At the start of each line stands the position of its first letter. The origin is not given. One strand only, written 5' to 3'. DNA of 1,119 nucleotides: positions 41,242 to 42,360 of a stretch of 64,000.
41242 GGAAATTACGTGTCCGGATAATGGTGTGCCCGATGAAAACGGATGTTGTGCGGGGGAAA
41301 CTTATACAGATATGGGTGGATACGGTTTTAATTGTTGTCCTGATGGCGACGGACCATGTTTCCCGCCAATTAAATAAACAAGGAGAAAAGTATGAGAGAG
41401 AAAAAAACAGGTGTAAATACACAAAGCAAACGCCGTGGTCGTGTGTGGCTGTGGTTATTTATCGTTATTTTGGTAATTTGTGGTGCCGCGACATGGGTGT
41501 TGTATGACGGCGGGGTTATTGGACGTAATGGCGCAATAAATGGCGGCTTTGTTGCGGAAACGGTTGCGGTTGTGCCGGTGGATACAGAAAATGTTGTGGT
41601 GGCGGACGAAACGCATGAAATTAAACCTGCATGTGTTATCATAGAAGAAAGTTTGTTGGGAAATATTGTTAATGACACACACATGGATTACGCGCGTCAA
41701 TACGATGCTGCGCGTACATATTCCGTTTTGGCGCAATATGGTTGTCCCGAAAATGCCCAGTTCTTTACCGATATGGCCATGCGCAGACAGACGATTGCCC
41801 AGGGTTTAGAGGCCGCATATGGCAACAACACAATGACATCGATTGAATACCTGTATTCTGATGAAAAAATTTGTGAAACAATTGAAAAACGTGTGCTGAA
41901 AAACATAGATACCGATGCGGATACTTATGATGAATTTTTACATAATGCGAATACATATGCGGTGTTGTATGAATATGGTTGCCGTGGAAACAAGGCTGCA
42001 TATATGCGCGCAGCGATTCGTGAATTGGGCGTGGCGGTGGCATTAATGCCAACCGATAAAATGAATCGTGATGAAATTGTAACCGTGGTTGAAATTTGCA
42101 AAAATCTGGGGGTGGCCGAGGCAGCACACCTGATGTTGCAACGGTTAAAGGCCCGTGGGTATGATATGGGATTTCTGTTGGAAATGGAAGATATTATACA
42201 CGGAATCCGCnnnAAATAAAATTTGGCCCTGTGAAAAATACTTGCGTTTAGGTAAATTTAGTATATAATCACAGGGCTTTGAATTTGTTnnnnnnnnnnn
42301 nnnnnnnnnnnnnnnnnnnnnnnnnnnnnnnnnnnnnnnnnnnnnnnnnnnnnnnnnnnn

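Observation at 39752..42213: Tandemly duplicated two-gene module encoding paralogous membrane/secreted proteins with a shared GC-x(4,5)-F-TDM(G/A) cysteine motif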

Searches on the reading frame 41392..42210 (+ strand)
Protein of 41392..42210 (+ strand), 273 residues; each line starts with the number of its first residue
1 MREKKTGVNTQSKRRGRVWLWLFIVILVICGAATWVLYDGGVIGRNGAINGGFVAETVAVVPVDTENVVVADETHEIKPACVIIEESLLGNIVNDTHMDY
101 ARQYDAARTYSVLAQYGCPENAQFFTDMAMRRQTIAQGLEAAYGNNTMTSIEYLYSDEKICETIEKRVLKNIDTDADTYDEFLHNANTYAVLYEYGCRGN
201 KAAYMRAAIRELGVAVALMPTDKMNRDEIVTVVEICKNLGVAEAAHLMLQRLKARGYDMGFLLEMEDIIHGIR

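Call 7: search_protein_families(library=pfam, proteins=[window:41392-42210:+], max_evalue=1)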
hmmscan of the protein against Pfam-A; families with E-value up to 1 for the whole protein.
window:41392-42210:+ (273 aa): 1 family
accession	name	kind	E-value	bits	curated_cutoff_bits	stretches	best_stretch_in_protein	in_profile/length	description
PF00889.24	EF_TS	-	0.059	13.4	27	1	139-229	42-127/204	Elongation factor TS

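Call 8: search_protein_families(library=ncbifam, proteins=[window:41392-42210:+], max_evalue=1)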
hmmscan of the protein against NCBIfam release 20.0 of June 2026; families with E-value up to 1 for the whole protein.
window:41392-42210:+ (273 aa): 0 families

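Call 12: find_homologous_proteins(query=window:41392-42210:+, max_evalue=0.001)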
Query window:41392-42210:+ (273 aa): 85 proteins with E <= 0.001 among 948 candidates.
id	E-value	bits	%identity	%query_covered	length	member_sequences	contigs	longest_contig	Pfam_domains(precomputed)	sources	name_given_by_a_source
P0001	2.6e-178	609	99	100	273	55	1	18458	-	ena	-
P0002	4.4e-164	562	92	100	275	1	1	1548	-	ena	-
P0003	1.5e-134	465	78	100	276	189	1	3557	-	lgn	-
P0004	5.6e-131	454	77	100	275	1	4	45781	-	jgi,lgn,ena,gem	jgi:hypothetical protein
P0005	3.6e-129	448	75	100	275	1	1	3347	-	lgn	-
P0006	5.8e-127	441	75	100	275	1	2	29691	-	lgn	-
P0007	1.1e-122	427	75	95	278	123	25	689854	-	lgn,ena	-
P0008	8.9e-122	424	69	100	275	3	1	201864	-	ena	-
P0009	4.1e-121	421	70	100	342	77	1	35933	-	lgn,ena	-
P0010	5.8e-121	421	71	100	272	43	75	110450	-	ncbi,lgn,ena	-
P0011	1.1e-120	420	74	95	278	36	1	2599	-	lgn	-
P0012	2.0e-120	419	71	100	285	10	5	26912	-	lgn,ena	-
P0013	4.5e-118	411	71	100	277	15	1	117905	-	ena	-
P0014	3.3e-115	402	69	100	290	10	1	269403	-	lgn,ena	-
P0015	1.9e-109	383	65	100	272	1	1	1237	-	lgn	-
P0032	4.3e-101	356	62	100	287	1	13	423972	-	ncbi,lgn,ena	-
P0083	1.1e-78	282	51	98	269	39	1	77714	-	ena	-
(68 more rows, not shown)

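Call 14: find_encoding_contigs(protein=P0032, flank=8000, max_places=3)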
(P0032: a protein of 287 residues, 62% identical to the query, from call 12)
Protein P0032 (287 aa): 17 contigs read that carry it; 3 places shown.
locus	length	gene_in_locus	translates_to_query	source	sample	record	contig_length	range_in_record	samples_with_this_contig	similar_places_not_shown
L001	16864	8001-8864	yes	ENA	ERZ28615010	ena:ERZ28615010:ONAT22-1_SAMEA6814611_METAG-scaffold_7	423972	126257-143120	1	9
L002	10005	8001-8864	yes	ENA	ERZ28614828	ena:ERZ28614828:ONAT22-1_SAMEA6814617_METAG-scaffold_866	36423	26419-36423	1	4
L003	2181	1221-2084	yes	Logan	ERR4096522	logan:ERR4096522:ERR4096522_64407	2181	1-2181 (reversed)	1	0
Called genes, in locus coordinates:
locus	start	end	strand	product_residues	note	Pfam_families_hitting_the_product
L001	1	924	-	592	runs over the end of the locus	PF14450:FtsA, PF00834:Ribul_P_3_epim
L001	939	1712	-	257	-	PF03799:FtsQ_DivIB_C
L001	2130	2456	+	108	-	-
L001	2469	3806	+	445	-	-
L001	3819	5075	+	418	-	PF12704:MacB_PCD, PF02687:FtsX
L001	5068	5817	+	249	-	-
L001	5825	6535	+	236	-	PF00005:ABC_tran, PF13304:AAA_21 (faint)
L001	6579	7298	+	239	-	-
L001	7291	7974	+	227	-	-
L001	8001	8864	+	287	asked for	-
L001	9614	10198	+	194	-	PF13302:Acetyltransf_3, PF00583:Acetyltransf_1, PF13420:Acetyltransf_4 (weak)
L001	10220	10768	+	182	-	PF00300:His_Phos_1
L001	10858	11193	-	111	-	PF01638:HxlR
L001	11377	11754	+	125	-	PF01050:MannoseP_isomer (weak), PF07883:Cupin_2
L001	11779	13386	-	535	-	PF04348:LppC (weak), PF13458:Peripla_BP_6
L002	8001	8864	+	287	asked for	-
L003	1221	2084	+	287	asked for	-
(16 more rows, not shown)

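Call 15: find_encoding_contigs(protein=P0083, flank=8000, max_places=2)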
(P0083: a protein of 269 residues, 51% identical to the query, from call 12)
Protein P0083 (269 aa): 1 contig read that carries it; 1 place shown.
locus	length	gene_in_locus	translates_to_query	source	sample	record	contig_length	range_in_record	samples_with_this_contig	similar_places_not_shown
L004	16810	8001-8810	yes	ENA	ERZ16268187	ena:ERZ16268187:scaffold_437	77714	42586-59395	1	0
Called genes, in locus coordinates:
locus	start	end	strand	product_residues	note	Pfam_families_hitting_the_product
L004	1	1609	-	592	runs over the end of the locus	PF11104:PilM_2 (weak), PF14450:FtsA, PF00834:Ribul_P_3_epim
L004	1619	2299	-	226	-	PF03799:FtsQ_DivIB_C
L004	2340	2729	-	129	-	-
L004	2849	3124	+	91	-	-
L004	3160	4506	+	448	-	-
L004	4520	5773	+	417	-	PF12704:MacB_PCD, PF02687:FtsX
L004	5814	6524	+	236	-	PF00005:ABC_tran, PF02463:SMC_N (faint), PF13304:AAA_21 (faint)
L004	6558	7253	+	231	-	-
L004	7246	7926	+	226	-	-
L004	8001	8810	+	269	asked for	-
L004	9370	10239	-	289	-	-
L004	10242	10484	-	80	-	-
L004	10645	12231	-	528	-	PF00239:Resolvase, PF07508:Recombinase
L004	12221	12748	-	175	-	PF11149:DUF2924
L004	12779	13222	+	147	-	-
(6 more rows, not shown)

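Call 16: find_related_loci(query=A1, collection=genome_contigs, flank=7000)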
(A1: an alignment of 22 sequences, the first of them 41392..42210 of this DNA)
Query A1 (273 aa) in genome_contigs; peptide patterns used: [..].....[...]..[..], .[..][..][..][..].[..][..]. (x = any residue, [..] = any of these).
65 stretches matched a pattern; 31 encode a relative of the query (tblastn E <= 1e-3); 30 distinct loci.
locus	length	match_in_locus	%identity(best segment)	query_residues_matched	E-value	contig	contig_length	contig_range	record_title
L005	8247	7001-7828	78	1-273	9e-144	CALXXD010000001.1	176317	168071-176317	MAG: uncultured Alphaproteobacteria bacterium isolate BRZ_AB__bin14 genome assembly, contig: BRZ_AB__NODE_60_length_1763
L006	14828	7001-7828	79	1-273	5e-143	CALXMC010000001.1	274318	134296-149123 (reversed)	MAG: uncultured Alphaproteobacteria bacterium isolate BRZ_EE__bin33 genome assembly, contig: BRZ_EE__NODE_23_length_2743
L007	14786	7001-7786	74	15-273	6e-126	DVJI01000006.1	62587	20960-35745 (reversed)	MAG TPA_asm: Candidatus Enterousia intestinigallinarum isolate ChiGjej3B3-5194 ChiGjej3B3M5__C420010_L62587_SRR6323341,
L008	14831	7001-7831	70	1-273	2e-123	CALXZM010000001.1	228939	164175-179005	MAG: uncultured Alphaproteobacteria bacterium isolate BRZ_LB__bin18 genome assembly, contig: BRZ_LB__NODE_32_length_2289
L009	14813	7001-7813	70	4-273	5e-120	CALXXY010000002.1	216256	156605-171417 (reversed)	MAG: uncultured Alphaproteobacteria bacterium isolate BRZ_PP__bin55 genome assembly, contig: BRZ_PP__NODE_44_length_2162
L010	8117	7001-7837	66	1-273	6e-116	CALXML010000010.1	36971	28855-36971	MAG: uncultured Alphaproteobacteria bacterium isolate BRZ_KL__bin36 genome assembly, contig: BRZ_KL__NODE_1092_length_36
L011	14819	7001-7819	65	1-273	6e-115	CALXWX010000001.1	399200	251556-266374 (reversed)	MAG: uncultured Alphaproteobacteria bacterium isolate BRZ_EC__bin9 genome assembly, contig: BRZ_EC__NODE_9_length_399200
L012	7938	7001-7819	63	4-273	1e-114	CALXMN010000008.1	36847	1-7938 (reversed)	MAG: uncultured Alphaproteobacteria bacterium isolate BRZ_KQ__bin82 genome assembly, contig: BRZ_KQ__NODE_2175_length_36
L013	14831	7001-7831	63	1-273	2e-113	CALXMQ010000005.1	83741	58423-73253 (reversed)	MAG: uncultured Alphaproteobacteria bacterium isolate BRZ_KT__bin2 genome assembly, contig: BRZ_KT__NODE_143_length_8374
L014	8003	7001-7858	64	1-273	6e-112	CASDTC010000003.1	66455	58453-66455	uncultured proteobacterium isolate T11_L1_319319_idba_bin.126 genome assembly, contig: T11_L1_319319_idba_bin.126.fa_sca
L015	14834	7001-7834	61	2-273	2e-110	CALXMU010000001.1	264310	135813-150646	MAG: uncultured Alphaproteobacteria bacterium isolate BRZ_MD__bin57 genome assembly, contig: BRZ_MD__NODE_31_length_2643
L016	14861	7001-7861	62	1-273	4e-108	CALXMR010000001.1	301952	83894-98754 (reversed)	MAG: uncultured Alphaproteobacteria bacterium isolate BRZ_MA__bin39 genome assembly, contig: BRZ_MA__NODE_16_length_3019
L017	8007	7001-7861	59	1-273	9e-108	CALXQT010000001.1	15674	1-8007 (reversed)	MAG: uncultured Alphaproteobacteria bacterium isolate E20__bin73 genome assembly, contig: E20__k127_7009844, whole genom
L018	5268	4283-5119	61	1-273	4e-108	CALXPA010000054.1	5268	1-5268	MAG: uncultured Alphaproteobacteria bacterium isolate BRZ_SB__bin57 genome assembly, contig: BRZ_SB__NODE_28294_length_5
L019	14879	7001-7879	58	1-273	1e-107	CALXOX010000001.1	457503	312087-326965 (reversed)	MAG: uncultured Alphaproteobacteria bacterium isolate BRZ_MD__bin1 genome assembly, contig: BRZ_MD__NODE_4_length_457503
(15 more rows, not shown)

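Call 36: predict_structure(alignment_id=A4)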
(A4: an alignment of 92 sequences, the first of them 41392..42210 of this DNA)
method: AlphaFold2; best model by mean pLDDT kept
length: 273 residues; sequences in the alignment: 92
mean_pLDDT: 78.4   pTM: 0.45
mean pLDDT of the five models: 78.4, 76.9, 75.0, 74.7, 74.7
residues with pLDDT >= 90: 150; 70-90: 51; 50-70: 23; < 50: 49
segments of 3 or more residues with pLDDT < 50: 1-13, 43-74
pLDDT, mean of each block of 10 residues (from residue 1): 40 58 84 70 38 30 32 60 91 91 95 92 93 90 64 58 89 95 98 92 96 97 94 95 93 93 92 72
secondary structure, 60 per line:
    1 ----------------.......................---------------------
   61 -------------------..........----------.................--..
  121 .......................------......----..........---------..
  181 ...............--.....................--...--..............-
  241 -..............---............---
elements in order: H17-39 H80-89 H100-116 H119-143 H150-155 H160-169 H179-195 H198-218 H226-239 H242-255 H259-270

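Call 53: search_solved_structures(query=A4, max_evalue=10)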
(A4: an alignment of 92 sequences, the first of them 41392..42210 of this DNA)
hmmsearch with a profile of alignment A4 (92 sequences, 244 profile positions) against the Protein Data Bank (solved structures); distinct sequences matched with E-value up to 10: 2.
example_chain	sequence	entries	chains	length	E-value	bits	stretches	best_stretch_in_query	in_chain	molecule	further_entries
5zzk_A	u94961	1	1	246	0.31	13.9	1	12-150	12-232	Monofunctional glycosyltransferase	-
3vmq_A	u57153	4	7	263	0.33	13.8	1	12-150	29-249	Monofunctional glycosyltransferase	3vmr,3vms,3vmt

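Call 88: search_protein_families(library=phrogs, proteins=[window:41392-42210:+], max_evalue=0.1)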
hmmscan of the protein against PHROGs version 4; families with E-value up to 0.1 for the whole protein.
window:41392-42210:+ (273 aa): 1 family
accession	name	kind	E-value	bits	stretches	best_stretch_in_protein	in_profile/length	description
phrog_24202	-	unknown function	0.045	14.8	0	185-207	12-34/57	-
